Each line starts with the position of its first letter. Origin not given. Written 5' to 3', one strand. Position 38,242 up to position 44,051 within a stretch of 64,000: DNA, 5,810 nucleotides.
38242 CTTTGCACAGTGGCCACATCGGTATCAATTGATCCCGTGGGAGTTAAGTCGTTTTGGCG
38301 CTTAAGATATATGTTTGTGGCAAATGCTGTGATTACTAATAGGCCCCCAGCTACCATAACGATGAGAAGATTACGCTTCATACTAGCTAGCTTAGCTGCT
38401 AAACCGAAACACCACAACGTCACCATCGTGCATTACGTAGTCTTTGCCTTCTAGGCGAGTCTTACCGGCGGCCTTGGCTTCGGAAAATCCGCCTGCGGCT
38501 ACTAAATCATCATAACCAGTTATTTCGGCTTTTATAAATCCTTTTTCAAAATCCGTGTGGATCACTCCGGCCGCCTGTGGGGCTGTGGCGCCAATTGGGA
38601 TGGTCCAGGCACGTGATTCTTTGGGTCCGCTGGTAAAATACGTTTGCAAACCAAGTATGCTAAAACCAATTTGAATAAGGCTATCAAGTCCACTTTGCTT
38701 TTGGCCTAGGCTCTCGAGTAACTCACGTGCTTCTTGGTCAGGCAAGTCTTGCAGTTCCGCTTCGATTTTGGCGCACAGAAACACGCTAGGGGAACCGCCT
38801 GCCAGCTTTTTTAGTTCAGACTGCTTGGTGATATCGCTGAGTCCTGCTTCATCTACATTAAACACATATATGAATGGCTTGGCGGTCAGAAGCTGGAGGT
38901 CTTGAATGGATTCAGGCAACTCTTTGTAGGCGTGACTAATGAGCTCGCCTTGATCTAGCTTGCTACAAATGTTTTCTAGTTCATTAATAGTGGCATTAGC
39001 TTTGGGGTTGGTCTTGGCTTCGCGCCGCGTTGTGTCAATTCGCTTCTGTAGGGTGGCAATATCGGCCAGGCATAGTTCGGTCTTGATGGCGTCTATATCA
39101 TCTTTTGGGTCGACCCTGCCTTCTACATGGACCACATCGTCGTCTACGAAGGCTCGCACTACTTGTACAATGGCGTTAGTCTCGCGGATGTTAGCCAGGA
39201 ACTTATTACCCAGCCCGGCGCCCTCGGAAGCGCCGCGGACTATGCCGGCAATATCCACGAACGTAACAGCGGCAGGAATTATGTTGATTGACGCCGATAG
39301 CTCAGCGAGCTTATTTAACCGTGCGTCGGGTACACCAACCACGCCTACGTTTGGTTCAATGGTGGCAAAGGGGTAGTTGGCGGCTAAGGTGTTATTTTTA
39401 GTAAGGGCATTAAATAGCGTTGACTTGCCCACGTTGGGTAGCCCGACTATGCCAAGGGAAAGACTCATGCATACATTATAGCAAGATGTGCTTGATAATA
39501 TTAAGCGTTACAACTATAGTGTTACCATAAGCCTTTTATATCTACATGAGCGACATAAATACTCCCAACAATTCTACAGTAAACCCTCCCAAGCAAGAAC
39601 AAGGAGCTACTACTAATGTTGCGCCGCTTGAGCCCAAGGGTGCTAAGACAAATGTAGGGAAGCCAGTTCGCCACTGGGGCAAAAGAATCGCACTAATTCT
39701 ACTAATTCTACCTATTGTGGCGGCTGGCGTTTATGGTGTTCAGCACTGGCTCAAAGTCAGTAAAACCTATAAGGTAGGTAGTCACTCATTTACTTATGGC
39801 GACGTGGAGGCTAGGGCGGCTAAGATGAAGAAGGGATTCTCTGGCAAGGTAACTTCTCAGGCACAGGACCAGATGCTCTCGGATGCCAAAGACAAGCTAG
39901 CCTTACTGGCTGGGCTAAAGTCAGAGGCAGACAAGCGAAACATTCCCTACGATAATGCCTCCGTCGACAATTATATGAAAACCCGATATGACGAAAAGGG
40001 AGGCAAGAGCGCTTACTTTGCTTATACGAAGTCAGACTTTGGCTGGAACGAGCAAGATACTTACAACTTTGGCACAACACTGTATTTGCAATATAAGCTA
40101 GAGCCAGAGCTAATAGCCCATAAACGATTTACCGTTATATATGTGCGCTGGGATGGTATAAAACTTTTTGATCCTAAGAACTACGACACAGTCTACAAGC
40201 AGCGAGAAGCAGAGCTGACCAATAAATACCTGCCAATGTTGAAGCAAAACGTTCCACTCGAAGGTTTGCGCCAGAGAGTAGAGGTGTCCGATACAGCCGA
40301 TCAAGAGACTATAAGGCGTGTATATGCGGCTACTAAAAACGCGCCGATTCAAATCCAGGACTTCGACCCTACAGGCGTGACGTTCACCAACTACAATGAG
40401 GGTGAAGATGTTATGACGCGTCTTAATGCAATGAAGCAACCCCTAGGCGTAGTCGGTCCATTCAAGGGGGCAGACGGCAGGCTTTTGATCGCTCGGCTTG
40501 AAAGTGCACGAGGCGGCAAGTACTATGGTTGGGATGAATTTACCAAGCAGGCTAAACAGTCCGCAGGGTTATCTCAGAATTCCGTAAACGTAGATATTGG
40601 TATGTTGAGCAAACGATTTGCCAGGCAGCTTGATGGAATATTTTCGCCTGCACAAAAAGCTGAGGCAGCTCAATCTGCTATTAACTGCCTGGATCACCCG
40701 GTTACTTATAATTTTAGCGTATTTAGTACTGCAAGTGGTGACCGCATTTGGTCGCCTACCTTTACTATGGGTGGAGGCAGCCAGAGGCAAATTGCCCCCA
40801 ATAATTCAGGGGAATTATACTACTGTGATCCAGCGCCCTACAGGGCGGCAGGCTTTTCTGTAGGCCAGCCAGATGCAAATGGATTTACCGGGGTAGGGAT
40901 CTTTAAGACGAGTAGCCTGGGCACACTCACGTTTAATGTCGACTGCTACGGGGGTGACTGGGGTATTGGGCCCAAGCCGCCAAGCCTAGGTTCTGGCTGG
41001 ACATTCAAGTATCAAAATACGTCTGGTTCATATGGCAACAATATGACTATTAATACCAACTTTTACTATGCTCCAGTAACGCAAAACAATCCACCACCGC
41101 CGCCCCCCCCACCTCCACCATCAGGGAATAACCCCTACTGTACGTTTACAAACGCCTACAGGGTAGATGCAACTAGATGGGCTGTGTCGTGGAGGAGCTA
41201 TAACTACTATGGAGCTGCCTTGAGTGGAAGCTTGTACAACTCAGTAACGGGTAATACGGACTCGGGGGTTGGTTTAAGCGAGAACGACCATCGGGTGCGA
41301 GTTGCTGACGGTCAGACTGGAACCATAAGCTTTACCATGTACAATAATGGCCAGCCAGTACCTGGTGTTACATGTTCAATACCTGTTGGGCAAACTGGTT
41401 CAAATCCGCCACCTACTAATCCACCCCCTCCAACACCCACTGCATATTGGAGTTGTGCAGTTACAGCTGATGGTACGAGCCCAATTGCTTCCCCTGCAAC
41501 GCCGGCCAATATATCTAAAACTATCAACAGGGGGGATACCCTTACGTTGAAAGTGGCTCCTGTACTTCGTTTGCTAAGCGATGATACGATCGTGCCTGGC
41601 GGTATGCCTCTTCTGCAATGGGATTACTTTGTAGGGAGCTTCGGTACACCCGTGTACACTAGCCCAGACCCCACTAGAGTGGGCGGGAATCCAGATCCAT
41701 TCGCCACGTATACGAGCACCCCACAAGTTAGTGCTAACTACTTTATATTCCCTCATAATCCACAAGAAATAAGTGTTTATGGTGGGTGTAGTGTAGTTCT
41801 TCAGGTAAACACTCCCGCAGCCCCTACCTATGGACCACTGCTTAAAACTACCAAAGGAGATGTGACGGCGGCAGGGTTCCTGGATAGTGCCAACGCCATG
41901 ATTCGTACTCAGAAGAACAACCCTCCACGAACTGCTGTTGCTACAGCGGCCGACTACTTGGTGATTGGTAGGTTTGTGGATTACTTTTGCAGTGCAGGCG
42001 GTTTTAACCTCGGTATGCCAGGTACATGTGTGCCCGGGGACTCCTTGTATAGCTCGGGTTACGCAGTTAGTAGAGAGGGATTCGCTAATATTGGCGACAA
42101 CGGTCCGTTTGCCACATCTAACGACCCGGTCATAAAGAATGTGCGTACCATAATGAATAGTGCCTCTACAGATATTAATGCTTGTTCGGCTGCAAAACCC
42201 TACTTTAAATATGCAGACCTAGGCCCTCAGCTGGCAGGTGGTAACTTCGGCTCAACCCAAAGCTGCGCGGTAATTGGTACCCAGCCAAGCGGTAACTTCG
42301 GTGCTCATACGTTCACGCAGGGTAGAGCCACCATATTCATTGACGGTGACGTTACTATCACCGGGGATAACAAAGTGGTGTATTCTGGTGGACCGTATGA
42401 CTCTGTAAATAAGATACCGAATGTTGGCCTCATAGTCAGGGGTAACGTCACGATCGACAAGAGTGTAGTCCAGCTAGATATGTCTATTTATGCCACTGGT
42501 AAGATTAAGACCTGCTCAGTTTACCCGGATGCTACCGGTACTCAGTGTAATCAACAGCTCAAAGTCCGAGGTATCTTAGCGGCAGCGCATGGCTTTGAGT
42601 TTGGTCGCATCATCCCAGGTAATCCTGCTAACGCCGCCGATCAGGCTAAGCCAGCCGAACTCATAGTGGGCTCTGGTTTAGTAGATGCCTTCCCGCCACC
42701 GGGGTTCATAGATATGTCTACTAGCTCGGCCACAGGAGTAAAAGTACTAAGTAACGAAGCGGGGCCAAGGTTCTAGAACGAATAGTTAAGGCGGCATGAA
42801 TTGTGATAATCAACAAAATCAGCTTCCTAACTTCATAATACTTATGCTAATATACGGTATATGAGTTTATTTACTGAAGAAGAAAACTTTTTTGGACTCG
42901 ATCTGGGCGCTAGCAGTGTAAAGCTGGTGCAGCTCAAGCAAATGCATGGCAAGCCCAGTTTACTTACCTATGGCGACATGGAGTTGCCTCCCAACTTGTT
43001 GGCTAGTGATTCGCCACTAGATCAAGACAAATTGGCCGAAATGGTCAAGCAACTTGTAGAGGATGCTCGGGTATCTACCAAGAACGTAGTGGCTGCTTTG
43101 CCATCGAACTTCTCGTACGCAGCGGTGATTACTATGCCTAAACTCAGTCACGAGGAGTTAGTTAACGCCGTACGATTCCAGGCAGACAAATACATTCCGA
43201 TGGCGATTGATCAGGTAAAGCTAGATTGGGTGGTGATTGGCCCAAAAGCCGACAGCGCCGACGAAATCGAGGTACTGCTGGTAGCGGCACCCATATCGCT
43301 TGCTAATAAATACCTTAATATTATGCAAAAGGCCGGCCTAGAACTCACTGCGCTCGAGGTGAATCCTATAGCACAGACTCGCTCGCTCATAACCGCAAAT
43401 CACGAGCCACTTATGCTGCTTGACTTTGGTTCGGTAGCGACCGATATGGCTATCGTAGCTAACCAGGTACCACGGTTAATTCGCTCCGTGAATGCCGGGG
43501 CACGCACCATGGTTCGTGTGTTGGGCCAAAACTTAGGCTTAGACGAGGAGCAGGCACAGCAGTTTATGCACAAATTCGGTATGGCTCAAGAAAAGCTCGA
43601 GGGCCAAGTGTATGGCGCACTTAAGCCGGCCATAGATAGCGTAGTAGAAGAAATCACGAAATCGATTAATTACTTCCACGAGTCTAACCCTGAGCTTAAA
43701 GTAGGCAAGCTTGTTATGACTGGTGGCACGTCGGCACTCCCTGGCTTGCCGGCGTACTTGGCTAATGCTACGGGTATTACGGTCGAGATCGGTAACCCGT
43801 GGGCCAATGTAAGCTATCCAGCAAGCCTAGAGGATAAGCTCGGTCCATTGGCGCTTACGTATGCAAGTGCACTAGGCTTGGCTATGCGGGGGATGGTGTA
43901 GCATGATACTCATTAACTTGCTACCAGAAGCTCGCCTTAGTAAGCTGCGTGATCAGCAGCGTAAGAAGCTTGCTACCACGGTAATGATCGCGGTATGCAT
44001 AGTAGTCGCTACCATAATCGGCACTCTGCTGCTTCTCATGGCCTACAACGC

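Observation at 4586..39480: Recurrent TATAAT-N6-ATG arrangement: a set of leaderless genes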

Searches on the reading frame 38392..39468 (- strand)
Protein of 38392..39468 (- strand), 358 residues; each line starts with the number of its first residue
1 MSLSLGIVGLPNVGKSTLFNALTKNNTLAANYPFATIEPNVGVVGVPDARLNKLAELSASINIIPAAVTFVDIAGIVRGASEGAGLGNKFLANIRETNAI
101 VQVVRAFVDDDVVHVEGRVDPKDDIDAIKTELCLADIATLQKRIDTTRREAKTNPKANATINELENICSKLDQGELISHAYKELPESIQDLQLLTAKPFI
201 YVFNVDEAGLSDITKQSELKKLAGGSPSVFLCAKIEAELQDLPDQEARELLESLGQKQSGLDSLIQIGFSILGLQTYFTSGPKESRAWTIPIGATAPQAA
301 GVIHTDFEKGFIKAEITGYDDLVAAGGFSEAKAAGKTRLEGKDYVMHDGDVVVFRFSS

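Call 34: search_protein_families(library=pfam, proteins=[window:38392-39468:-], max_evalue=0.001)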
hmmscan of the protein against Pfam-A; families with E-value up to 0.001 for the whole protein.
window:38392-39468:- (358 aa): 4 families
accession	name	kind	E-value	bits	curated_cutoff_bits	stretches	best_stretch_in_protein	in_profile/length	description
PF06071.19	YchF-GTPase_C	-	1.6e-36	124.7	27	1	274-356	1-83/84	Protein of unknown function (DUF933)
PF01926.29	MMR_HSR1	-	1.8e-21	76.8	21.9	1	5-109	2-86/113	50S ribosome-binding GTPase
PF02421.24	FeoB_N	-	1.9e-08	34.4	27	1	6-46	4-44/156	Ferrous iron transport protein B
PF02824.27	TGS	-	0.0009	19.7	22.2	0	290-352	13-56/60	TGS domain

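Call 40: find_homologous_proteins(query=window:38392-39468:-, max_evalue=1e-60)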
Query window:38392-39468:- (358 aa): 8000 proteins with E <= 1e-60 among 8000 candidates; the best 120 are listed.
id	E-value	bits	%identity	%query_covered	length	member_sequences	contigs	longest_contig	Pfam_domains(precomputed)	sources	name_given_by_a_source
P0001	2.5e-229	778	100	100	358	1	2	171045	PF01926.30,PF02421.25,PF06071.20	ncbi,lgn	-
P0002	3.4e-197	672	85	100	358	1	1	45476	PF01926.30,PF02421.25,PF06071.20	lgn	-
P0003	9.6e-194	661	84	100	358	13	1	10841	PF01926.30,PF02421.25,PF06071.20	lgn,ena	-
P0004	2.2e-193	660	84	100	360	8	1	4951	PF01926.30,PF02421.25,PF06071.20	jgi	jgi:GTP-binding protein YchF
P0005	3.6e-193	659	84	100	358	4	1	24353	PF01926.30,PF02421.25,PF06071.20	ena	-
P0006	5.5e-193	658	83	100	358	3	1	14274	PF01926.30,PF02421.25,PF06071.20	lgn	-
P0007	3.9e-191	652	83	100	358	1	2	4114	PF01926.30,PF02421.25,PF06071.20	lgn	-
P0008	1.8e-167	575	-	-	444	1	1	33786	PF01926.30,PF02421.25,PF06071.20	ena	-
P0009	6.0e-163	560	71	100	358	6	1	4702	PF01926.30,PF02421.25,PF06071.20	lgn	-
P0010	4.4e-161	554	71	100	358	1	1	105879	PF01926.30,PF02421.25,PF06071.20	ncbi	-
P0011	1.0e-160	552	70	100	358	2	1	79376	PF01926.30,PF02421.25,PF06071.20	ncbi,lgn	-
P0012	9.5e-155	533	67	100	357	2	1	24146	PF01926.30,PF02421.25,PF06071.20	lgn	-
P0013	1.3e-154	532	68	100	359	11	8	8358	PF01926.30,PF02421.25,PF06071.20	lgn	-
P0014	1.9e-154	532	68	100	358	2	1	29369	PF01926.30,PF02421.25,PF06071.20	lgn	-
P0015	1.4e-153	529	67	100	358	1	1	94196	PF01926.30,PF02421.25,PF06071.20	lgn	-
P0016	1.5e-153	529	67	100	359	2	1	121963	PF01926.30,PF02421.25,PF06071.20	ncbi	-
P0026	2.8e-149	515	68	100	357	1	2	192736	PF01926.30,PF02421.25,PF06071.20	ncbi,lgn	-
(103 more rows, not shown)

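Call 41: find_encoding_contigs(protein=P0002, flank=10000, max_places=2)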
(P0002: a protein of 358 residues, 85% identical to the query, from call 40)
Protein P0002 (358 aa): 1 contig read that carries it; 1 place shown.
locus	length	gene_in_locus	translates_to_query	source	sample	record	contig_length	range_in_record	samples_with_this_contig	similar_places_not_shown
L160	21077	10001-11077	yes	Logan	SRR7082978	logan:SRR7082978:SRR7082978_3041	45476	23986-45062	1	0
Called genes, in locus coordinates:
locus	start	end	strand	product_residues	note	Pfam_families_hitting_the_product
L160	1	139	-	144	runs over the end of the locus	PF07963:N_methyl (weak)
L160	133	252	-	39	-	-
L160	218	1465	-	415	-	PF28597:T2SSF_N, PF00482:T2SSF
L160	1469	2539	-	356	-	PF00437:T2SSE, PF13555:AAA_29 (faint)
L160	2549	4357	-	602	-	PF05157:MshEN, PF00437:T2SSE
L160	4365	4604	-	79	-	-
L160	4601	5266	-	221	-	PF04350:PilO (weak)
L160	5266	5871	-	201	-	PF05137:PilN (faint)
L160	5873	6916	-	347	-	PF11104:PilM_2, PF14450:FtsA, PF06723:MreB_Mbl (weak)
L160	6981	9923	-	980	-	-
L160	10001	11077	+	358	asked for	PF01926:MMR_HSR1, PF02421:FeoB_N, PF06071:YchF-GTPase_C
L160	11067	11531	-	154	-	-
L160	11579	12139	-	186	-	PF08207:EFP_N, PF01132:EFP, PF09285:Elong-fact-P_C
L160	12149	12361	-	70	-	PF01084:Ribosomal_S18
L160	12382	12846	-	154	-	PF00436:SSB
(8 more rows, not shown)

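Call 42: find_encoding_contigs(protein=P0010, flank=10000, max_places=2)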
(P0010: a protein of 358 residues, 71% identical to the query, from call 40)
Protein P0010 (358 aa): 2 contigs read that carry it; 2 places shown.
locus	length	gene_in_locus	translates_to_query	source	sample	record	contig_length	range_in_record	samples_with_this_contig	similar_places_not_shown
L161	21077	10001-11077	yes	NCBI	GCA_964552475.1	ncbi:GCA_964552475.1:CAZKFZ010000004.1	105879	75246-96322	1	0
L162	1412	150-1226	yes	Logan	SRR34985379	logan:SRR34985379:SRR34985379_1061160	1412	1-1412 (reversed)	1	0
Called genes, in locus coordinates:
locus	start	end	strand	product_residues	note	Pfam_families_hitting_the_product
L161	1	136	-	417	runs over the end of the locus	PF28597:T2SSF_N, PF00482:T2SSF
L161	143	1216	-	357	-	PF00437:T2SSE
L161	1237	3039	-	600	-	PF05157:MshEN, PF00437:T2SSE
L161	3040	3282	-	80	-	-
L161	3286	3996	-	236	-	PF04350:PilO (faint)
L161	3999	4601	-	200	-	PF05137:PilN (weak)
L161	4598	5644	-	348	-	PF11104:PilM_2, PF06723:MreB_Mbl (faint), PF14450:FtsA (weak)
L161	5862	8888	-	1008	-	-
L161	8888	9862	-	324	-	-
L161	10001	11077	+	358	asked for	PF01926:MMR_HSR1, PF02421:FeoB_N, PF06071:YchF-GTPase_C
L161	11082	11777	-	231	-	-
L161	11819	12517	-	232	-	-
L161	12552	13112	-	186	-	PF08207:EFP_N, PF01132:EFP, PF09285:Elong-fact-P_C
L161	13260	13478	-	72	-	PF01084:Ribosomal_S18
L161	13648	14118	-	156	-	PF00436:SSB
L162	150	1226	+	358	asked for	PF01926:MMR_HSR1, PF02421:FeoB_N, PF06071:YchF-GTPase_C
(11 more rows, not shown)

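Call 43: find_encoding_contigs(protein=P0016, flank=10000, max_places=2)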
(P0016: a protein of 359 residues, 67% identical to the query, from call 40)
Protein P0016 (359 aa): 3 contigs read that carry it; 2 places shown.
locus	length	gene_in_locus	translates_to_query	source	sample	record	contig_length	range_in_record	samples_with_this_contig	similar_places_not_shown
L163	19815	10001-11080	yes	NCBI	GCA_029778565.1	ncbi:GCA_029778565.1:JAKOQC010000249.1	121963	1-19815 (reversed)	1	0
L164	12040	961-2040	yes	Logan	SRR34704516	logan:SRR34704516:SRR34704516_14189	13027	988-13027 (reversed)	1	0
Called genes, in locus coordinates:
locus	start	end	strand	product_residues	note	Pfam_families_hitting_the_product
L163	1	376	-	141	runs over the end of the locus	PF07963:N_methyl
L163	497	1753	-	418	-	PF28597:T2SSF_N, PF00482:T2SSF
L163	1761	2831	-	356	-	PF00437:T2SSE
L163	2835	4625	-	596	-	PF05157:MshEN, PF00437:T2SSE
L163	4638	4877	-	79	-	-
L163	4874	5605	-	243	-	PF04350:PilO (faint)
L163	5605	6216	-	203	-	PF05137:PilN (faint)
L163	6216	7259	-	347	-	PF11104:PilM_2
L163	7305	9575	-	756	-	-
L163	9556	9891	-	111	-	-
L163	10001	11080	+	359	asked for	PF01926:MMR_HSR1, PF02421:FeoB_N, PF06071:YchF-GTPase_C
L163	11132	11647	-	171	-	-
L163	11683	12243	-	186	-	PF08207:EFP_N, PF01132:EFP, PF09285:Elong-fact-P_C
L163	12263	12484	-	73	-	PF01084:Ribosomal_S18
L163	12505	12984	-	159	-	PF00436:SSB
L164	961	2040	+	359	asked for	PF01926:MMR_HSR1, PF02421:FeoB_N, PF06071:YchF-GTPase_C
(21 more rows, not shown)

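Call 44: find_encoding_contigs(protein=P0026, flank=10000, max_places=2)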
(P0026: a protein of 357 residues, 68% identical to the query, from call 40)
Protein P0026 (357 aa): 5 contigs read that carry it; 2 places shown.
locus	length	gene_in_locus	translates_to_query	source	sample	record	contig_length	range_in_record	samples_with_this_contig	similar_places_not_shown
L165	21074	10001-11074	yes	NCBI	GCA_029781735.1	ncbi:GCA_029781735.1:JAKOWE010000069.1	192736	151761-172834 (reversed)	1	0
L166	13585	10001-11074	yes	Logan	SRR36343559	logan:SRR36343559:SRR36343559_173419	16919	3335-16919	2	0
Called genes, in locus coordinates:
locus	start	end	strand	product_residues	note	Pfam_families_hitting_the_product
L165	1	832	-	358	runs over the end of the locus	PF00437:T2SSE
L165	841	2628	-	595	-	PF05157:MshEN, PF00437:T2SSE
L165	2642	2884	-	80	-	PF02706:Wzz (weak)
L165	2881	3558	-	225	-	PF04350:PilO (weak)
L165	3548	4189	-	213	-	PF05137:PilN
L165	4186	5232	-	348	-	PF11104:PilM_2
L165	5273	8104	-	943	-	-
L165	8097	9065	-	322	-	-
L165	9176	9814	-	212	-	-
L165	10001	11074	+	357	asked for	PF01926:MMR_HSR1, PF02421:FeoB_N, PF06071:YchF-GTPase_C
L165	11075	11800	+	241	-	-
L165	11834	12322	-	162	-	-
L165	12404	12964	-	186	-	PF08207:EFP_N, PF01132:EFP, PF09285:Elong-fact-P_C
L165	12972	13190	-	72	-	PF01084:Ribosomal_S18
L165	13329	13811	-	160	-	PF00436:SSB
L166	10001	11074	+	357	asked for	PF01926:MMR_HSR1, PF02421:FeoB_N, PF06071:YchF-GTPase_C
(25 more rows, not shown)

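Call 51: find_encoding_contigs(protein=P0001, flank=300, max_places=3)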
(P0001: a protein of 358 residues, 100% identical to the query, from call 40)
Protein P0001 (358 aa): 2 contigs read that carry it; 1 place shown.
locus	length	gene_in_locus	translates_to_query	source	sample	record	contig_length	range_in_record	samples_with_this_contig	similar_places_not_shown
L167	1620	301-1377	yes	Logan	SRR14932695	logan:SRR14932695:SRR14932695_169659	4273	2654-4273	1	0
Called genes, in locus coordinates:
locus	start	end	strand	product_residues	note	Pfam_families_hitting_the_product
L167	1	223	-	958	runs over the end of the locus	?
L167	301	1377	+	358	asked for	PF01926:MMR_HSR1, PF02421:FeoB_N, PF06071:YchF-GTPase_C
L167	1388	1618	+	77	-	?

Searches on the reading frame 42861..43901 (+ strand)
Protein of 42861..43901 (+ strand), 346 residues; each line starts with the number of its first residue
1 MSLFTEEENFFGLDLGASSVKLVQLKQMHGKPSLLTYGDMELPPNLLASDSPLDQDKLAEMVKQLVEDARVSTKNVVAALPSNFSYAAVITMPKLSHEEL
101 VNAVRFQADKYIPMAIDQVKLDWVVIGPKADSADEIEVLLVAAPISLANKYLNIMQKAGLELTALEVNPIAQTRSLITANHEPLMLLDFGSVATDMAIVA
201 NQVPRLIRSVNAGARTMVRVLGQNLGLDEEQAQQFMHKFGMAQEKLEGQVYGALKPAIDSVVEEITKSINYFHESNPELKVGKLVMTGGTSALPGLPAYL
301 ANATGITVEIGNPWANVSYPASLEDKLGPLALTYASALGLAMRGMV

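Call 35: search_protein_families(library=pfam, proteins=[window:42861-43901:+], max_evalue=0.001)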
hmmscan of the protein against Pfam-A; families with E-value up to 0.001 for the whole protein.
window:42861-43901:+ (346 aa): 4 families
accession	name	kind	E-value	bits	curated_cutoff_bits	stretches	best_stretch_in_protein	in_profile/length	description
PF11104.14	PilM_2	-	2.3e-48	165.3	27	1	12-344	1-339/340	Type IV pilus assembly protein PilM;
PF14450.12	FtsA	-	5.7e-09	36.8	31.8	1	185-319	1-114/127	Cell division protein FtsA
PF25216.1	Volactin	-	4.3e-06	26.9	35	1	189-301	173-288/321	Volactin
PF06723.19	MreB_Mbl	-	0.00018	20.9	27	0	249-312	241-305/327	MreB/Mbl protein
